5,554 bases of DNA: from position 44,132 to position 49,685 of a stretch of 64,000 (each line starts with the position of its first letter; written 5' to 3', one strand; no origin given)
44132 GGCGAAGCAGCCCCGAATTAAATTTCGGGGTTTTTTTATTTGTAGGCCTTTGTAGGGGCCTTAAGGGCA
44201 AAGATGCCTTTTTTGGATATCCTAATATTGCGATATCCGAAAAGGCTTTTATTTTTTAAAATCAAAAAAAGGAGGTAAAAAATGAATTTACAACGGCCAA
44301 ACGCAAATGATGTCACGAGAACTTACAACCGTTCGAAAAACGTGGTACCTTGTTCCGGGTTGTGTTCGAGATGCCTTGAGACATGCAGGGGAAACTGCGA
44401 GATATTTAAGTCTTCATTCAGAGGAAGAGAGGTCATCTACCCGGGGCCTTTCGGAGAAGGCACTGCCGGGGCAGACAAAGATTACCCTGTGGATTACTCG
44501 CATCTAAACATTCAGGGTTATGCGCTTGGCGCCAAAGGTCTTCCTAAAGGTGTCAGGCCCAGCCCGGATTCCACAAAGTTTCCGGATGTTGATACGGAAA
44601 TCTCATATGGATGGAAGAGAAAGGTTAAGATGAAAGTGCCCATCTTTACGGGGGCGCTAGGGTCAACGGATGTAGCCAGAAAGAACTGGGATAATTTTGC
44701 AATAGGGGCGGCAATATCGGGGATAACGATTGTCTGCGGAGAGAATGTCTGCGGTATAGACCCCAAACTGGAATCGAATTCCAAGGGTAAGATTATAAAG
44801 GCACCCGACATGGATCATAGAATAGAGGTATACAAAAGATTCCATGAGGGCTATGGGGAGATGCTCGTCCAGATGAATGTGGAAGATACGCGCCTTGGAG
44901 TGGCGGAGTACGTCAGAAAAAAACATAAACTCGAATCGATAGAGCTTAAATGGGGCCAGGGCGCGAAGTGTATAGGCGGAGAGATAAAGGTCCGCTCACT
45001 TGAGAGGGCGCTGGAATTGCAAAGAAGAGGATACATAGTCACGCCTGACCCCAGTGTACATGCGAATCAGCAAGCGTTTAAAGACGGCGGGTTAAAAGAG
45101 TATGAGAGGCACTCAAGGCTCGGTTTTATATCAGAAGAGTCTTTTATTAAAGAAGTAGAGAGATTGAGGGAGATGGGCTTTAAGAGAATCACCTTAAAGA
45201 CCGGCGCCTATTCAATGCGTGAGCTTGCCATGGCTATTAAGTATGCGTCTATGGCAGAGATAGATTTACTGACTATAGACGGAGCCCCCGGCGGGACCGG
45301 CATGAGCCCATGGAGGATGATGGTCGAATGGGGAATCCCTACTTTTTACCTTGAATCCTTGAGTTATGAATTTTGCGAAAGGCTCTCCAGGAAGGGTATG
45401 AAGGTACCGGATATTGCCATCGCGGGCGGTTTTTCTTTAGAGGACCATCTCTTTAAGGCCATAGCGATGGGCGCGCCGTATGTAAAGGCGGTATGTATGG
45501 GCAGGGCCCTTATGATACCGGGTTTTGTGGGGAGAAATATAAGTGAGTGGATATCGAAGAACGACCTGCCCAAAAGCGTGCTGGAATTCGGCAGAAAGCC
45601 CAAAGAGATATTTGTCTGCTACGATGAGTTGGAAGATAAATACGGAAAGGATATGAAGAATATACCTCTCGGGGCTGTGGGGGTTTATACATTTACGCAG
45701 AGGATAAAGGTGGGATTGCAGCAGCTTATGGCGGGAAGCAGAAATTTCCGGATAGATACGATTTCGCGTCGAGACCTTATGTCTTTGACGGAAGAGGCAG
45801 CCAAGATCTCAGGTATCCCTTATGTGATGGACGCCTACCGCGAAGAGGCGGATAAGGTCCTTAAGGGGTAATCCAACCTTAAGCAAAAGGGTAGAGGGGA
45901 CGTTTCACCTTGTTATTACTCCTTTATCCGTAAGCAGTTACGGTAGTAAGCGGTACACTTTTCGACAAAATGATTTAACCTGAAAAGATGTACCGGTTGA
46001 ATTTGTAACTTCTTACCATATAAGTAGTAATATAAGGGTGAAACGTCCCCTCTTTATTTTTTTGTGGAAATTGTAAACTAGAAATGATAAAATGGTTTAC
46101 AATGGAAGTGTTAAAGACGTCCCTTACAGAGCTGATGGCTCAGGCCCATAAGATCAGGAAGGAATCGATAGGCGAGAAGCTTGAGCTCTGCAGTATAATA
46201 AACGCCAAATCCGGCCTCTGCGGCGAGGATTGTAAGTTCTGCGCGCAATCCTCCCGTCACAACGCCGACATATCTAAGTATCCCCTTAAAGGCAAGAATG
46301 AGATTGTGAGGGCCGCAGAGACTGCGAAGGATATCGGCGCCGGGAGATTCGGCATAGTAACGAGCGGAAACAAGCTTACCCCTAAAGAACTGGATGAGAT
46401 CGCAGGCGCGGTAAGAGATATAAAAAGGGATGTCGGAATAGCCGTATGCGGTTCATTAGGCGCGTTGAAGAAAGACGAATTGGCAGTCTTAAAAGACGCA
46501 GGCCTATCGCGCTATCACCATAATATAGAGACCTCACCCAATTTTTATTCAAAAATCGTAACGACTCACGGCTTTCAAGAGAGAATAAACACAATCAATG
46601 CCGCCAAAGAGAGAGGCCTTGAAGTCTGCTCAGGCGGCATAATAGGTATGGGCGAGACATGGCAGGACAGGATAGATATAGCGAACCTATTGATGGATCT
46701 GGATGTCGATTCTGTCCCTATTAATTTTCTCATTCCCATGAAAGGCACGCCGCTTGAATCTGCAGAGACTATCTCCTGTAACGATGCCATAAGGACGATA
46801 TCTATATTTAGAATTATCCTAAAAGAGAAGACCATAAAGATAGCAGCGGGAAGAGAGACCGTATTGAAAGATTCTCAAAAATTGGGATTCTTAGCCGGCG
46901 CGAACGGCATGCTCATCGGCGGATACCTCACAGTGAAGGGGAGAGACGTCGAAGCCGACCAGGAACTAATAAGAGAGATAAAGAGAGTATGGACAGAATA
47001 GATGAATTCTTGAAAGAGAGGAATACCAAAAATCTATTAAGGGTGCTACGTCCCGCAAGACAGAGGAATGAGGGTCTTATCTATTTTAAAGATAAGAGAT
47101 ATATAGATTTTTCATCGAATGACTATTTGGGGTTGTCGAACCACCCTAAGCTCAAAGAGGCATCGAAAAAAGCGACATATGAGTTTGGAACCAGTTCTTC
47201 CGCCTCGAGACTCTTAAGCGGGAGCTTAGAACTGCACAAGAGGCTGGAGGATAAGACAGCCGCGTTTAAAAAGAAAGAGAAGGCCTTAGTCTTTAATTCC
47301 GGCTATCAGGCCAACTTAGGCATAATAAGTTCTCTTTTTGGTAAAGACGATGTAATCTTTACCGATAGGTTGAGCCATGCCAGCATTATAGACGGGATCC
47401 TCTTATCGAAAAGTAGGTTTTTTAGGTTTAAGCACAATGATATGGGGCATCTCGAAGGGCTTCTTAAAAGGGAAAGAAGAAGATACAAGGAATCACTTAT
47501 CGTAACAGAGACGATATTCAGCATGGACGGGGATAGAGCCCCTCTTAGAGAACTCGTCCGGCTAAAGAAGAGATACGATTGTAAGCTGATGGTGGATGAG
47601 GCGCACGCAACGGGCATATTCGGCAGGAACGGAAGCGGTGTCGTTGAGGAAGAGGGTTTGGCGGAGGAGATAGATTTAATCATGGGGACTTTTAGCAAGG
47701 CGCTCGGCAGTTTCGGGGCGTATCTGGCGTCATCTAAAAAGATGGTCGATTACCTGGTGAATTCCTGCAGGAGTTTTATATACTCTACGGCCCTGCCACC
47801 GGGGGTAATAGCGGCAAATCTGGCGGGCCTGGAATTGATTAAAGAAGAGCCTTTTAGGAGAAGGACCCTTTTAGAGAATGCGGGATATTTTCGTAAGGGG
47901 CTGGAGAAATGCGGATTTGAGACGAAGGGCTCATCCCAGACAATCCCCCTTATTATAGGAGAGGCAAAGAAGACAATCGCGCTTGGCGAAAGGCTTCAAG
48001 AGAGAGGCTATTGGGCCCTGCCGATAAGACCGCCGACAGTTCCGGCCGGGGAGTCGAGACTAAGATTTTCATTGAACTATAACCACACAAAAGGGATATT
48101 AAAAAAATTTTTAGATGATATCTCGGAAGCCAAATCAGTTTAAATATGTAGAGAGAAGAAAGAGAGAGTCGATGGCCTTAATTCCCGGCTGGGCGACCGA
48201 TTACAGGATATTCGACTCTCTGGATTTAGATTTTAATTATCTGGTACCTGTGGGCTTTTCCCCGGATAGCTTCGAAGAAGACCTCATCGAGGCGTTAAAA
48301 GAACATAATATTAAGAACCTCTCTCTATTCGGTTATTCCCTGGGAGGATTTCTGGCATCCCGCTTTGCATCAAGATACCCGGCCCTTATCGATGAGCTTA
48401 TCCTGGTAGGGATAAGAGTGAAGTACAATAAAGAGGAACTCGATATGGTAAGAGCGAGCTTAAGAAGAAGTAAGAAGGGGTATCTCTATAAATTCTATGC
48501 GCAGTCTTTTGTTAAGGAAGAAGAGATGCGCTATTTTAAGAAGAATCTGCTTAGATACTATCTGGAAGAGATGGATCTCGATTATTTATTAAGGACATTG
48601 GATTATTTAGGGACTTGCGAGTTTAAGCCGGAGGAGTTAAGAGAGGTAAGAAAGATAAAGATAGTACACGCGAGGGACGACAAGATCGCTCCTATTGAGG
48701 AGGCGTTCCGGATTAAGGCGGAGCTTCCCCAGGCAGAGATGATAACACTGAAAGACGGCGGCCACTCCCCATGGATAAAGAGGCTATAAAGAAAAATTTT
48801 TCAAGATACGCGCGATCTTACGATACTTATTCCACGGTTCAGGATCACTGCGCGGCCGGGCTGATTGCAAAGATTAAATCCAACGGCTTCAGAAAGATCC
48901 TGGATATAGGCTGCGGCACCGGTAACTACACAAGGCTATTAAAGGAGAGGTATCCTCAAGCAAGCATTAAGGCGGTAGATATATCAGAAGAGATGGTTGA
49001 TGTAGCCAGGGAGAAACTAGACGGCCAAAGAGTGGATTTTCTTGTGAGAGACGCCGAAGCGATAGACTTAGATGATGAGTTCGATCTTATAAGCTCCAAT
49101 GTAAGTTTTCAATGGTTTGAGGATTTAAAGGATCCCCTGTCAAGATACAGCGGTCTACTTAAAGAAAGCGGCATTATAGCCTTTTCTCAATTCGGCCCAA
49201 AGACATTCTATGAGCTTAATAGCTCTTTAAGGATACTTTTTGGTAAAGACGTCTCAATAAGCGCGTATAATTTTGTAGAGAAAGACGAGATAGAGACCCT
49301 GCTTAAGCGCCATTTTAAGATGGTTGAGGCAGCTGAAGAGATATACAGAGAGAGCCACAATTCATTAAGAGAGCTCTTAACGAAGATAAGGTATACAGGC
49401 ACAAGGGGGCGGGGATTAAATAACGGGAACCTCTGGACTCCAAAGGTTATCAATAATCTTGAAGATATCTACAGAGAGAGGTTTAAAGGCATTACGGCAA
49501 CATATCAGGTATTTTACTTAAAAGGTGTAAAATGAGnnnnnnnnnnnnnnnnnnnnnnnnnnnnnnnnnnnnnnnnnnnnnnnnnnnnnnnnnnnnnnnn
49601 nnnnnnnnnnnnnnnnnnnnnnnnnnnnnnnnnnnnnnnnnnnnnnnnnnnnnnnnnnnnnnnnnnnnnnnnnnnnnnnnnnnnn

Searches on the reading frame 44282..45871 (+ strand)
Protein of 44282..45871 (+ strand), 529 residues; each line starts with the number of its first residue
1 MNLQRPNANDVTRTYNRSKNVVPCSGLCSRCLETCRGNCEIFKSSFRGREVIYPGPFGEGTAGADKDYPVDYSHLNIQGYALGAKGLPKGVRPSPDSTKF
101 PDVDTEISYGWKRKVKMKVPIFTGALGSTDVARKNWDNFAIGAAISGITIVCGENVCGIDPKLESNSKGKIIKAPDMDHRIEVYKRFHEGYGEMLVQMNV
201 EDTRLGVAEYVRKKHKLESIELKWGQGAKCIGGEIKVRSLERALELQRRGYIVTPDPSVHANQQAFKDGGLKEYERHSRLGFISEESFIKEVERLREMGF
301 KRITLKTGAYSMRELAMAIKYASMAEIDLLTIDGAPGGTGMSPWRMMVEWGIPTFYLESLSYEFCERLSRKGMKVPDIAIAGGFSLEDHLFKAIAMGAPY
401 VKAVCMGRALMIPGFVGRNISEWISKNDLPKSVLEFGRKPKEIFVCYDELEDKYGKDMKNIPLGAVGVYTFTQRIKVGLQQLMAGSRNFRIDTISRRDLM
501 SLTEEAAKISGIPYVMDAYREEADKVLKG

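Call 9: search_protein_families(library=pfam, proteins=[window:44282-45871:+], max_evalue=0.01)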
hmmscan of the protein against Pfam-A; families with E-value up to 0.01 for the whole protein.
window:44282-45871:+ (529 aa): 1 family
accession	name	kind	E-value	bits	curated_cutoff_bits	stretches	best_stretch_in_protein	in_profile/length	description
PF01645.23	Glu_synthase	-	1.8e-14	54.2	20.4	1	282-412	185-309/369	Conserved region in glutamate synthase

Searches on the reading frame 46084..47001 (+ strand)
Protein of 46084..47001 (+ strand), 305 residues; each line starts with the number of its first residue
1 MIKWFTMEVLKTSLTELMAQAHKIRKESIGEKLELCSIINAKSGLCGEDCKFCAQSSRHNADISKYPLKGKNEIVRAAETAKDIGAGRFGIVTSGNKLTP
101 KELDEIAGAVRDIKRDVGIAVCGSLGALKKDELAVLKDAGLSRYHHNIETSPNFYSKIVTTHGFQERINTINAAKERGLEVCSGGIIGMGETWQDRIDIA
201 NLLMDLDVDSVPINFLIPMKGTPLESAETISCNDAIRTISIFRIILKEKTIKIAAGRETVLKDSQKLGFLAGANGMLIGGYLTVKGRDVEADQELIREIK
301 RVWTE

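Call 64: search_protein_families(library=pfam, proteins=[window:46084-47001:+], max_evalue=0.001)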
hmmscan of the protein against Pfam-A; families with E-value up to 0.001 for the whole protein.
window:46084-47001:+ (305 aa): 2 families
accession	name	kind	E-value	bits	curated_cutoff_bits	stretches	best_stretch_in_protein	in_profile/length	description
PF04055.27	Radical_SAM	-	1.3e-24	87.7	29.5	1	45-203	6-166/166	Radical SAM superfamily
PF06968.18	BATS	-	2.1e-22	79.5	22.2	1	212-298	1-84/88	Biotin and Thiamin Synthesis associated domain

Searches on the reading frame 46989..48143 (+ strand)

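Call 64: search_protein_families(library=pfam, proteins=[window:46989-48143:+], max_evalue=0.001)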
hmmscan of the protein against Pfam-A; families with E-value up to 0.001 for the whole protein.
window:46989-48143:+ (384 aa): 1 family
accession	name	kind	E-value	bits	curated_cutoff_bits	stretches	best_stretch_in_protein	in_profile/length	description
PF00155.27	Aminotran_1_2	-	2.8e-55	188.4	19.7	1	38-377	3-360/361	Aminotransferase class I and II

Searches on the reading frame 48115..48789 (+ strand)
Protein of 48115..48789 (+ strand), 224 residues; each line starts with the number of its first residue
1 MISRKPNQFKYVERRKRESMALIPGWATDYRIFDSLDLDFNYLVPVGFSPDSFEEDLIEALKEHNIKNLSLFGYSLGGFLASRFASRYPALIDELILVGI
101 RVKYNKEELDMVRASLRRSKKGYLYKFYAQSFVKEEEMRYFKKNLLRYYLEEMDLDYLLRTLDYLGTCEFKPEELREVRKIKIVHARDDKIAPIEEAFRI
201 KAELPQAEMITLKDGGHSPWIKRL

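Call 64: search_protein_families(library=pfam, proteins=[window:48115-48789:+], max_evalue=0.001)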
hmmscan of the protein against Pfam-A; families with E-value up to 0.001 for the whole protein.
window:48115-48789:+ (224 aa): 4 families
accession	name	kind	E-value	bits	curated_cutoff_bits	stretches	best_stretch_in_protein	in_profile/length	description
PF00561.26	Abhydrolase_1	-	1.4e-12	48.3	25.8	1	48-219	50-240/245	alpha/beta hydrolase fold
PF12697.13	Abhydrolase_6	-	9.5e-09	36.7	26.3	1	48-221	48-208/217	Alpha/beta hydrolase family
PF12146.15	Hydrolase_4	-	3.5e-07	30.2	27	1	60-217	68-232/239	Serine aminopeptidase, S33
PF12695.13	Abhydrolase_5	-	0.00032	21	27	0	59-99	48-88/164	Alpha/beta hydrolase family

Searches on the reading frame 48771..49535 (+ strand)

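Call 64: search_protein_families(library=pfam, proteins=[window:48771-49535:+], max_evalue=0.001)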
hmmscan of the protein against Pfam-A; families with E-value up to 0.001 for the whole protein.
window:48771-49535:+ (254 aa): 11 families
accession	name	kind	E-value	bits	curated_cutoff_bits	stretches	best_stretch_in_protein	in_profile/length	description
PF13649.12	Methyltransf_25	-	9.8e-21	74.7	27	1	43-134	1-97/97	Methyltransferase domain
PF08241.18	Methyltransf_11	-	1e-19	71.4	21.2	1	44-138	1-95/95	Methyltransferase domain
PF13847.12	Methyltransf_31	-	1e-16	61.4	27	1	42-178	6-141/145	Methyltransferase domain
PF08242.18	Methyltransf_12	-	4.5e-16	59.8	30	1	44-136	1-98/98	Methyltransferase domain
PF13489.12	Methyltransf_23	-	8.5e-13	48.8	27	1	38-145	21-123/164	Methyltransferase domain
PF05175.20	MTS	-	1.4e-10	41.5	23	1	25-111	17-106/170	Methyltransferase small domain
PF01209.24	Ubie_methyltran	-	8.4e-10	38.8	20.1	1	40-143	48-156/233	ubiE/COQ5 methyltransferase family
PF01728.25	FtsJ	-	5e-06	27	24.1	1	41-142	23-130/181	FtsJ-like methyltransferase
PF02353.26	CMAS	-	1.1e-05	25.3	27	1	24-116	47-140/273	Mycolic acid cyclopropane synthetase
PF00891.24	Methyltransf_2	-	7e-05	22.7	22.3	1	21-85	44-107/210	O-methyltransferase domain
PF03848.20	TehB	-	0.001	19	20.4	0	19-117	12-109/193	Tellurite resistance protein TehB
